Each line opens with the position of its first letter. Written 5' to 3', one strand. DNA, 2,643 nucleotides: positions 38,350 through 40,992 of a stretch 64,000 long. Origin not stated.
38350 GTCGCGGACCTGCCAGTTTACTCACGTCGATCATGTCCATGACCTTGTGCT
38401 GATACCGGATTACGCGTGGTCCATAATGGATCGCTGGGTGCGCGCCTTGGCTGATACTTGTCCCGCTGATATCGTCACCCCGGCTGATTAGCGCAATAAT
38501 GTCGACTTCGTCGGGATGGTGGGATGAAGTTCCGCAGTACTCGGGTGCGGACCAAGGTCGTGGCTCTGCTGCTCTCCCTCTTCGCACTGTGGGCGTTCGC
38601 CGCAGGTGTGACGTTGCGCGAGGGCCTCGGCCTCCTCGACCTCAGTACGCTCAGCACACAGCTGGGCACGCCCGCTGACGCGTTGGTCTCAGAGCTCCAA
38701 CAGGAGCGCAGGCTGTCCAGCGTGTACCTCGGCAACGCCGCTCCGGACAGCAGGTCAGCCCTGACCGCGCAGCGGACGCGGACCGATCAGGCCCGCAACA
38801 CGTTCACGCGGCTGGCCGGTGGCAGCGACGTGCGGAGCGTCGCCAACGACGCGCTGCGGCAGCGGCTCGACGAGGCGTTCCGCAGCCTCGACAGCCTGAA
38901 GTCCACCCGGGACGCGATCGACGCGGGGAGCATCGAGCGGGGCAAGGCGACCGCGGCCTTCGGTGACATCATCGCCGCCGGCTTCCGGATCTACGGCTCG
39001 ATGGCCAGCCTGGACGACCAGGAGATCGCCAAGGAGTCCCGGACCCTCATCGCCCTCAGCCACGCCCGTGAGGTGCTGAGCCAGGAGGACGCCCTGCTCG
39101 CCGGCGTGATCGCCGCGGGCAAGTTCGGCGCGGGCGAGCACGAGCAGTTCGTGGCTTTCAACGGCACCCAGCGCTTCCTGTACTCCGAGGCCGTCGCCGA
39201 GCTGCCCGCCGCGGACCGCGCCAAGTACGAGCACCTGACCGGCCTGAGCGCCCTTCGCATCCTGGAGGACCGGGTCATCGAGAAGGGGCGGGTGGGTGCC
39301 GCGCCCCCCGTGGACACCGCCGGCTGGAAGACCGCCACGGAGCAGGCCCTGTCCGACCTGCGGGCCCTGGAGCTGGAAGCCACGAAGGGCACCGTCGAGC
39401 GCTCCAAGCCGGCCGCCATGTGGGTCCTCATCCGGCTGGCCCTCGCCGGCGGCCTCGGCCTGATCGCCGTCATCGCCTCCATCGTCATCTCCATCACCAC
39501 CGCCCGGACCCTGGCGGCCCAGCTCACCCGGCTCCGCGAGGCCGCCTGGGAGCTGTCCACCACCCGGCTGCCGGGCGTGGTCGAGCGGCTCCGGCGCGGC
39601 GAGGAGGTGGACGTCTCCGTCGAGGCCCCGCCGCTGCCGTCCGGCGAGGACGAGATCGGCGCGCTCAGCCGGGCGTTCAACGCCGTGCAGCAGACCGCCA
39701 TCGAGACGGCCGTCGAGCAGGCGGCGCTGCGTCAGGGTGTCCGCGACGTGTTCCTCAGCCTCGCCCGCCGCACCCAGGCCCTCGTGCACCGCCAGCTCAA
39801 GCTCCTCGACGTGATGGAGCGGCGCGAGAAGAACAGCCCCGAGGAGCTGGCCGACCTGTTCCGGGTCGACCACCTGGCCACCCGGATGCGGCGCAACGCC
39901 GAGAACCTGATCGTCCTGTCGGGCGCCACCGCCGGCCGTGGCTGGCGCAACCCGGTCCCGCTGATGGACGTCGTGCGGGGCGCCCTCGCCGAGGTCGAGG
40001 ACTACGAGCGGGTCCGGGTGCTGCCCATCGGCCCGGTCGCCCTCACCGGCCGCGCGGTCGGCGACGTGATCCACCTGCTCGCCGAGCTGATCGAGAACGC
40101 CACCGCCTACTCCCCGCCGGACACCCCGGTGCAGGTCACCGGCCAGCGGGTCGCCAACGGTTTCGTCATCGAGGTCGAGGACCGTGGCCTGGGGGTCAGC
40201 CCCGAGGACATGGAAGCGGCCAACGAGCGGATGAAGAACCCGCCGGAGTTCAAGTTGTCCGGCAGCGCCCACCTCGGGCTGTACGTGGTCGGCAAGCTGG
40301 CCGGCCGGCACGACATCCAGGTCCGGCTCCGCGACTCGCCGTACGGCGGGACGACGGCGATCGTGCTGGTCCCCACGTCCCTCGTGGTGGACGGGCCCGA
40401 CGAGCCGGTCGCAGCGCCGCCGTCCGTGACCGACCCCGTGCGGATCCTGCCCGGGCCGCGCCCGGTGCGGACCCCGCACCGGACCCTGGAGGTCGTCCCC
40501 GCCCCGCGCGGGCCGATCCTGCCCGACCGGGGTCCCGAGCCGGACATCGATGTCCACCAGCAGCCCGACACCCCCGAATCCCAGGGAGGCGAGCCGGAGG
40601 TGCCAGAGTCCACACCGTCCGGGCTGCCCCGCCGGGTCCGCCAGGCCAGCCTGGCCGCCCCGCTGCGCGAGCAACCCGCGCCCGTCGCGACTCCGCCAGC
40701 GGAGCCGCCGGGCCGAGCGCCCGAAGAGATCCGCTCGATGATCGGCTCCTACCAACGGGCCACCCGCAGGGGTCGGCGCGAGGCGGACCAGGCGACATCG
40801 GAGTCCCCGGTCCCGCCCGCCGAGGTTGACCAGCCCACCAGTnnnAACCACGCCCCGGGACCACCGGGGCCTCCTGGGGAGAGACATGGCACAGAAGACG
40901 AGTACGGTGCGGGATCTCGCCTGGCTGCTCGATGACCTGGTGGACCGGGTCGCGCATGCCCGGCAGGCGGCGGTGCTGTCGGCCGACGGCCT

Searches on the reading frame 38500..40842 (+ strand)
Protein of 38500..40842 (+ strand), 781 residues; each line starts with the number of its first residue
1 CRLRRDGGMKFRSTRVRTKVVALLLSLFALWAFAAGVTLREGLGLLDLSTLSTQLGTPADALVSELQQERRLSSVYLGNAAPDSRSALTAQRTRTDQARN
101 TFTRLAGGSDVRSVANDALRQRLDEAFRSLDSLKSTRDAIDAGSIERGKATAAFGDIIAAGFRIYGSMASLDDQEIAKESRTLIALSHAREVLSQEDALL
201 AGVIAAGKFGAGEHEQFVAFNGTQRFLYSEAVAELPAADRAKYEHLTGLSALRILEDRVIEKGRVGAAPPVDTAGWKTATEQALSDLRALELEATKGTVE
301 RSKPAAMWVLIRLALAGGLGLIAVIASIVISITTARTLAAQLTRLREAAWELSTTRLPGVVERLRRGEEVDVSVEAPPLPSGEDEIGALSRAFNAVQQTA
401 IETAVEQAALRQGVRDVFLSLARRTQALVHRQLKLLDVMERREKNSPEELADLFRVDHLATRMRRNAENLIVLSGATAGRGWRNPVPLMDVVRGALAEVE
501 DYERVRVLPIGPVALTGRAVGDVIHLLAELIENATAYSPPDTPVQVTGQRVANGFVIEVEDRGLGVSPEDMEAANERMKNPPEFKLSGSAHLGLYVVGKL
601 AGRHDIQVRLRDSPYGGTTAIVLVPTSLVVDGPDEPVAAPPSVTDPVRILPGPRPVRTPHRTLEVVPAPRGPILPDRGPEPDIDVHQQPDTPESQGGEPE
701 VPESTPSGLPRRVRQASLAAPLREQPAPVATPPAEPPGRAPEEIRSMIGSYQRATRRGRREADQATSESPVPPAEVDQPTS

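Call 7: search_protein_families(library=pfam, proteins=[window:38500-40842:+], max_evalue=0.01)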
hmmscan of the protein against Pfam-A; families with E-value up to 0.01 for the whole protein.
window:38500-40842:+ (781 aa): 5 families
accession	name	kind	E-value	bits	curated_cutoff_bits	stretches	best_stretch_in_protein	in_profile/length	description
PF08376.15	NIT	-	6.1e-46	158.2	24.9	1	61-296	1-236/239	Nitrate and nitrite sensing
PF02518.31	HATPase_c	-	3.1e-12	47.3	26.4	1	523-626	6-109/111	Histidine kinase-, DNA gyrase B-, and HSP90-like ATPase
PF00672.30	HAMP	-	0.00022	21.9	25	1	359-398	23-49/53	HAMP domain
PF13581.12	HATPase_c_2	-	0.0021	18.5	27.4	1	519-606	28-114/127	Histidine kinase-like ATPase domain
PF13589.12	HATPase_c_3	-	0.0033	17.9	25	1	527-604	7-83/137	Histidine kinase-, DNA gyrase B-, and HSP90-like ATPase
